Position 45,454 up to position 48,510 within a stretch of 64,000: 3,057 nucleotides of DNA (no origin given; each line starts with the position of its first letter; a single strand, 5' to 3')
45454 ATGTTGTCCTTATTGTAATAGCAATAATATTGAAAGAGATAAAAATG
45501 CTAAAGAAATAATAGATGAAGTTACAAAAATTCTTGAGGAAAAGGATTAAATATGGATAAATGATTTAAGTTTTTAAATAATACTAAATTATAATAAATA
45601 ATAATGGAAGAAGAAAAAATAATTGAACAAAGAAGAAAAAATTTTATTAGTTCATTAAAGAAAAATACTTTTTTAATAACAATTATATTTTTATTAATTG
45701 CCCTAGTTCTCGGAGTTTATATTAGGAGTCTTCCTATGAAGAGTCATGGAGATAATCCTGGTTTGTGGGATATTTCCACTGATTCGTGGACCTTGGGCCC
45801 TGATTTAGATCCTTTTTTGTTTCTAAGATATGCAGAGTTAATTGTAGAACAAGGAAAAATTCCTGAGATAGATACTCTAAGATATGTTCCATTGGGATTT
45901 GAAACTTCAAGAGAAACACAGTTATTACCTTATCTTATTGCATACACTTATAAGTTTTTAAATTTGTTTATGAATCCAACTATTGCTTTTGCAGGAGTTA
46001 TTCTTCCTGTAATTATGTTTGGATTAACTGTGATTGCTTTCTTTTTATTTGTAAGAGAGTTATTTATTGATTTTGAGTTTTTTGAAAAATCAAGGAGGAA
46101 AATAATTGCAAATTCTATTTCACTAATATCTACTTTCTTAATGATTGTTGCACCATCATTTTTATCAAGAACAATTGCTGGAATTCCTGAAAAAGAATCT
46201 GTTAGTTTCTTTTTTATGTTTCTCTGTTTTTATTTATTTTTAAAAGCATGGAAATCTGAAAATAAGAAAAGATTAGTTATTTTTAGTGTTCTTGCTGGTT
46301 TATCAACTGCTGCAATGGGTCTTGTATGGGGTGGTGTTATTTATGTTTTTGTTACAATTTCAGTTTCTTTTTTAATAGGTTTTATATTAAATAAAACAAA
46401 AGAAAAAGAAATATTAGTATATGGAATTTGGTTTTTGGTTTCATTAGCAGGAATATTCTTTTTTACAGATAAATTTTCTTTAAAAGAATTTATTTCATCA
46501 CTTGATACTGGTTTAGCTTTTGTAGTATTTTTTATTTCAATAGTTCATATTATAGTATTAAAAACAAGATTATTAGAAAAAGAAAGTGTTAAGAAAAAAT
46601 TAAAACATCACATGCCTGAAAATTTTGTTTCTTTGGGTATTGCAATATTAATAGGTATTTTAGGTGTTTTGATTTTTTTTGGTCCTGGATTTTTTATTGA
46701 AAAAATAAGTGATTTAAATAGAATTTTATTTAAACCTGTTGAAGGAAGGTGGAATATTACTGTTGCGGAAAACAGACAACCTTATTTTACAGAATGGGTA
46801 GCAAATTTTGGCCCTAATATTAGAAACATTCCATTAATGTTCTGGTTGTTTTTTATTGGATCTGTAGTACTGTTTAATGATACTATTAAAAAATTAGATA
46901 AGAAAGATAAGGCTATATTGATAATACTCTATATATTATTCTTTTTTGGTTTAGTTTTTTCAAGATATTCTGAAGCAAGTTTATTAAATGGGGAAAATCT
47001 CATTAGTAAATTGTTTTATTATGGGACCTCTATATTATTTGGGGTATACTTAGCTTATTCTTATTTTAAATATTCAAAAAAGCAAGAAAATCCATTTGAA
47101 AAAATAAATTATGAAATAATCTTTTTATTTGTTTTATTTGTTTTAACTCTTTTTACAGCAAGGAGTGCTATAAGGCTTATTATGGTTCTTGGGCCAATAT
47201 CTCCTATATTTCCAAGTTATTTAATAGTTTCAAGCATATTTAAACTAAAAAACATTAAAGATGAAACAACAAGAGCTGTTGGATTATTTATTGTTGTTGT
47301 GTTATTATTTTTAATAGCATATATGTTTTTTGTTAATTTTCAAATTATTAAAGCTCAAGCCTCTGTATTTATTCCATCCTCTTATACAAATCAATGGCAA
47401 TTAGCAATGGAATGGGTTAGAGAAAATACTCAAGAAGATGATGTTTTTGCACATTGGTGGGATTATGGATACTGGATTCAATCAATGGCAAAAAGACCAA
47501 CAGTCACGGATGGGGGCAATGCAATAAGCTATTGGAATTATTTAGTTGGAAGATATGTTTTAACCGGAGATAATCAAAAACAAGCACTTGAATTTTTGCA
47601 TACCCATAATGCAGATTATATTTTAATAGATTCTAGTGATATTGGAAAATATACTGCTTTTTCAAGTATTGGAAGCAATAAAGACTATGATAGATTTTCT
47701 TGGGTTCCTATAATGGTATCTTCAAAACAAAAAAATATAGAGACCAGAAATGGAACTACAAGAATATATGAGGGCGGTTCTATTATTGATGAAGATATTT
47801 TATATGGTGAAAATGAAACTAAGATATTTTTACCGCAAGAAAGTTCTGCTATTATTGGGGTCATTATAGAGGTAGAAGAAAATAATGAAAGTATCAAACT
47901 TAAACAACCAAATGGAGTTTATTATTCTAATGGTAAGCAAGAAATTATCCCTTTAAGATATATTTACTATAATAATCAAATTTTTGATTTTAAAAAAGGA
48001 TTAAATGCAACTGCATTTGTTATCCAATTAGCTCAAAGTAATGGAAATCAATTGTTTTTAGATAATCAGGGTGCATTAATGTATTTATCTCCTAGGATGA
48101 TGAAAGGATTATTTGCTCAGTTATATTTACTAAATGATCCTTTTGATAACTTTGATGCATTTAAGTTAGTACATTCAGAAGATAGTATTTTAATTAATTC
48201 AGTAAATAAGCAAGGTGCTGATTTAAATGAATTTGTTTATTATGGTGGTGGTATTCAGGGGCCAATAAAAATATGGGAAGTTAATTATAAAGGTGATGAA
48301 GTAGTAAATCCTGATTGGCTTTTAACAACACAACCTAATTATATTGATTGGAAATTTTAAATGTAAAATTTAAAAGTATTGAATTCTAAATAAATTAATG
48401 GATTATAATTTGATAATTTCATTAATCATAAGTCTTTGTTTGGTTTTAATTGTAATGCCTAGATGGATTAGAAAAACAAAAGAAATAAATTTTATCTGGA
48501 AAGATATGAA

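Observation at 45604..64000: Roughly 18 kb surface-glycosylation island with mixed archaeal and bacterial-type enzymes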

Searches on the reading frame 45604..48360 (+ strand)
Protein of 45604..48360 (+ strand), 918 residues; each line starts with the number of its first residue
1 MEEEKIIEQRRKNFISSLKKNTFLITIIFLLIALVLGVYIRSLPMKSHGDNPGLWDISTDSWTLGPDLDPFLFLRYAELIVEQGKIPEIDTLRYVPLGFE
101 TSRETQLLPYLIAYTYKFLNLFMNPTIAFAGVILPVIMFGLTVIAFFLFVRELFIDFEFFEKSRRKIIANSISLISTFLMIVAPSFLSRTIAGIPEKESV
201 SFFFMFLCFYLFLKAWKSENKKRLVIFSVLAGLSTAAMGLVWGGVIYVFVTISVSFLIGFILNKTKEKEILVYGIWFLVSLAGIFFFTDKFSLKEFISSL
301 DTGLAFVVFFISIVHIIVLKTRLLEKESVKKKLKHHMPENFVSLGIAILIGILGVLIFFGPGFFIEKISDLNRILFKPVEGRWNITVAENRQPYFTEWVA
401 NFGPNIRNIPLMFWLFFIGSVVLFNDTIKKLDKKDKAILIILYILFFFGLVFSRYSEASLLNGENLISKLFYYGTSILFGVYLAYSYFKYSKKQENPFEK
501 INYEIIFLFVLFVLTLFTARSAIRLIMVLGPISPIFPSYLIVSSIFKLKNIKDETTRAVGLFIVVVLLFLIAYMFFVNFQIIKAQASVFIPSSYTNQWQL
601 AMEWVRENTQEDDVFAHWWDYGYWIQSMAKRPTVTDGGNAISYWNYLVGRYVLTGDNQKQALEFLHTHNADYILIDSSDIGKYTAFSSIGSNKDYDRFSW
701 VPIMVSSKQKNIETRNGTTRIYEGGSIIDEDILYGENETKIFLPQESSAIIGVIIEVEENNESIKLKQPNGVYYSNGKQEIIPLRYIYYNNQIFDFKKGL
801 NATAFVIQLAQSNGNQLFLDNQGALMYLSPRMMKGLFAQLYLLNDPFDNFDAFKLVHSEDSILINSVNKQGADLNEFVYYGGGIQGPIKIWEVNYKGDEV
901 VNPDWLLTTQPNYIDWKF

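Call 6: search_protein_families(library=pfam, proteins=[window:45604-48360:+], max_evalue=0.01)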
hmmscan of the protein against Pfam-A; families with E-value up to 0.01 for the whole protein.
window:45604-48360:+ (918 aa): 3 families
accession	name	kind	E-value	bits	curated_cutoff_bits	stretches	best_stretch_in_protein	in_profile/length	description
PF02516.20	STT3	-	8.8e-17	62.1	24.5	1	67-316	31-272/405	Oligosaccharyl transferase STT3, N-terminal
PF21436.2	STT3-PglB_core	-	1.3e-06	29.4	23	1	612-660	2-49/131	STT3/PglB/AglB core domain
PF22627.1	AglB_core-like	-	0.00076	20.3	27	1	617-677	49-108/111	AglB core domain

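Call 14: search_protein_families(library=ncbifam, proteins=[window:45604-48360:+], max_evalue=0.001)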
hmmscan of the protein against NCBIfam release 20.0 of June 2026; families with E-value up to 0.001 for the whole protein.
window:45604-48360:+ (918 aa): 1 family
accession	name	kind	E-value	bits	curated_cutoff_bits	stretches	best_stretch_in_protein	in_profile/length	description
TIGR04154.1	archaeo_STT3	subfamily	5.5e-24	84.6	450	1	27-716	1-633/831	oligosaccharyl transferase, archaeosortase A system-associated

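Call 82: list_cluster_members(proteins=[P0301, window:45604-48360:+, window:48398-49426:+, window:55056-56513:+, window:52567-54015:+, window:60267-61796:-, window:62615-63529:-, window:59133-60260:+, window:40773-42161:+, window:3353-4519:-])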
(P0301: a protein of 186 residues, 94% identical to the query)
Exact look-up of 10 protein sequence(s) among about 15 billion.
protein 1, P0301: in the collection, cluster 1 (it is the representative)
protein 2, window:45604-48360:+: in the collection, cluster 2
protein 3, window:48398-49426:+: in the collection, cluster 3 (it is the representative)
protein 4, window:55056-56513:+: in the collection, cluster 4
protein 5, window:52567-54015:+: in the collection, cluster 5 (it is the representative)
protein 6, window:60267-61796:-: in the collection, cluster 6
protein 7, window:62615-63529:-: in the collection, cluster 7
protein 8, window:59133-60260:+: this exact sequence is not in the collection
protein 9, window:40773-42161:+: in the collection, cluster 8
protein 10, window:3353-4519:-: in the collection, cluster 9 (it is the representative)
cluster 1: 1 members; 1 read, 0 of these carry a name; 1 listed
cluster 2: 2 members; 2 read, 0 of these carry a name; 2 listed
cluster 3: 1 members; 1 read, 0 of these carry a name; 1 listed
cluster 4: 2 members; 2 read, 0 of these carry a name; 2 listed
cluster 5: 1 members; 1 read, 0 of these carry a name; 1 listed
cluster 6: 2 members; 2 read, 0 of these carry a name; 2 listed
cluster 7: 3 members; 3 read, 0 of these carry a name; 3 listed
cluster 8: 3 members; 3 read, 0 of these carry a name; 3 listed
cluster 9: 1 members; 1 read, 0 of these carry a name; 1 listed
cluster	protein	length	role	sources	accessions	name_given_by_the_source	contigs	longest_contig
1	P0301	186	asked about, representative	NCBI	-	-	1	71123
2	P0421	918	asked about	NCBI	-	-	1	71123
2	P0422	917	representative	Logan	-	-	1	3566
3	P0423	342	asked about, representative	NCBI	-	-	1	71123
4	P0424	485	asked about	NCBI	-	-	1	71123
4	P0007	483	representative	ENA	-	-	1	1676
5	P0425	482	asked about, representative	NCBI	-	-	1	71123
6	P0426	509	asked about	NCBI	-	-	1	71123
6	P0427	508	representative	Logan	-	-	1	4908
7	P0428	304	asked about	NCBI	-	-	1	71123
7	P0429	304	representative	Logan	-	-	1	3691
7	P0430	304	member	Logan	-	-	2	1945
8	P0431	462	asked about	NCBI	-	-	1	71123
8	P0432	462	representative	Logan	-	-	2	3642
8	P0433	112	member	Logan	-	-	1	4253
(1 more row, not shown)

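Call 83: find_encoding_contigs(protein=P0427, flank=5000, max_places=3)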
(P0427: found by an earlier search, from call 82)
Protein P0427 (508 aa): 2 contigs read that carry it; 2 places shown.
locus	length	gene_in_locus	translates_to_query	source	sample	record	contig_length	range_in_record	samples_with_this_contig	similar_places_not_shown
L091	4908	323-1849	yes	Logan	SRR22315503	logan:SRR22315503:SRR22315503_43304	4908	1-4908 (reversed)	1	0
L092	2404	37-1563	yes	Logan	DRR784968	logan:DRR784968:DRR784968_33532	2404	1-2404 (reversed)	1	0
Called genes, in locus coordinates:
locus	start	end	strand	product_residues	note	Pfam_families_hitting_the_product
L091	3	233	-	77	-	?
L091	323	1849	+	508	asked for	PF03901:Glyco_transf_22 (faint), PF13231:PMT_2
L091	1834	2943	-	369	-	PF20706:GT4-conflict (faint), PF13439:Glyco_transf_4, PF00534:Glycos_transf_1, PF13692:Glyco_trans_1_4, PF13524:Glyco_trans_1_2 (weak)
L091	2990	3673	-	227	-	PF00535:Glycos_transf_2, PF10111:Glyco_tranf_2_2, PF13641:Glyco_tranf_2_3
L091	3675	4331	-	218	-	PF01209:Ubie_methyltran (weak), PF13489:Methyltransf_23, PF06325:PrmA (weak), PF05175:MTS (weak), PF13847:Methyltransf_31, PF08241:Methyltransf_11, PF08242:Methyltransf_12, PF13649:Methyltransf_25, +1 more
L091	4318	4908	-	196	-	?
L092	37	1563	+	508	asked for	PF03901:Glyco_transf_22 (faint), PF13231:PMT_2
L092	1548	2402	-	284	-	?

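Call 86: find_encoding_contigs(protein=P0429, flank=5000, max_places=4)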
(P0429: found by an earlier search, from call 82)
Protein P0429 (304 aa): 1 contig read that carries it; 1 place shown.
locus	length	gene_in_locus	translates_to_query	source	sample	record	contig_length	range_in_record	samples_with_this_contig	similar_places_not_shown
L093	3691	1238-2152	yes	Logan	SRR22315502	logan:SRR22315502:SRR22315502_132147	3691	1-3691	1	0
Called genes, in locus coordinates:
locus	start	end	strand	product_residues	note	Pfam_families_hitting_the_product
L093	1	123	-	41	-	?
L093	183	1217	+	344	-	PF01075:Glyco_transf_9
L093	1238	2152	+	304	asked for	PF00535:Glycos_transf_2, PF13641:Glyco_tranf_2_3, PF13632:Glyco_trans_2_3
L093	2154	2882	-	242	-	-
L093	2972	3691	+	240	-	?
